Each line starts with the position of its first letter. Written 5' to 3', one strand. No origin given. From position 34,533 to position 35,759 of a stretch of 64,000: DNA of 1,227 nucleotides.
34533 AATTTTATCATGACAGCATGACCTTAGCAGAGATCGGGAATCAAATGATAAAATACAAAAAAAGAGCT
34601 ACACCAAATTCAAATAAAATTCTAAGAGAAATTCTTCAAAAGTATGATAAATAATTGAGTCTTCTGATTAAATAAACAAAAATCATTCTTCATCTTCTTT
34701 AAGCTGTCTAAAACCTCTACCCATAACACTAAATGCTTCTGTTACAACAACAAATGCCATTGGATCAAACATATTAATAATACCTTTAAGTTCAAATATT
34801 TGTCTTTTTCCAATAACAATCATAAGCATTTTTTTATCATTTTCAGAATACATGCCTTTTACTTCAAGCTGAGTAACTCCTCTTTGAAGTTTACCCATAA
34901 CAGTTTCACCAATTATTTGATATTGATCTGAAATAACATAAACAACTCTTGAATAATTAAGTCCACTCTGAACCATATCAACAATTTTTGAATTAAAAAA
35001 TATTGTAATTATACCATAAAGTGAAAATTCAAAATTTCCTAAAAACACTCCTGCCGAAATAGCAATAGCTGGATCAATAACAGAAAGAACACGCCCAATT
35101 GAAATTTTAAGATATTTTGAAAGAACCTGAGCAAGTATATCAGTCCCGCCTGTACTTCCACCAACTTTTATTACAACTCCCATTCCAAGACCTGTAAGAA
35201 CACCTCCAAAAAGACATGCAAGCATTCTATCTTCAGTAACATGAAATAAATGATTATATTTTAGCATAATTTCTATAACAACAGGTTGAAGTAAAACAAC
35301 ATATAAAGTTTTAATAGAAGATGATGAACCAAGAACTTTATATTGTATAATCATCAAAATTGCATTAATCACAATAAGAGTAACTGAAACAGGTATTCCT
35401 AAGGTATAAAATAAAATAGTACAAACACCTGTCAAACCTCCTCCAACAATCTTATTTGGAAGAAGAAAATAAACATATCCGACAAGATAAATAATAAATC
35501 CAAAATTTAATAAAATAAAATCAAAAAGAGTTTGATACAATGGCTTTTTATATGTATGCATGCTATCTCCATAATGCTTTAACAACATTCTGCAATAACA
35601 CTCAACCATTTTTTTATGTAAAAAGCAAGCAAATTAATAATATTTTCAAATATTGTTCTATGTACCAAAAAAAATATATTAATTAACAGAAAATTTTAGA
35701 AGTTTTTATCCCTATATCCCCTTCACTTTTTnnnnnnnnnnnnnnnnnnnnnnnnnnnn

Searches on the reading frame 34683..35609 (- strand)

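Call 74: search_protein_families(library=pfam, proteins=[window:34683-35609:-], max_evalue=0.00001)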
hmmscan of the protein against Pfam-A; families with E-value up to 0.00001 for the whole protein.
window:34683-35609:- (308 aa): 2 families
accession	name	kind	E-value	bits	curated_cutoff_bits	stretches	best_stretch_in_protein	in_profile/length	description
PF02588.21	YitT_membrane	-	5.4e-54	183.1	24.3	1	31-237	2-204/205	Uncharacterised 5xTM membrane BCR, YitT family COG1284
PF10035.14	DUF2179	-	2.3e-18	66.2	22.8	1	243-297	1-55/55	Uncharacterized protein conserved in bacteria (DUF2179)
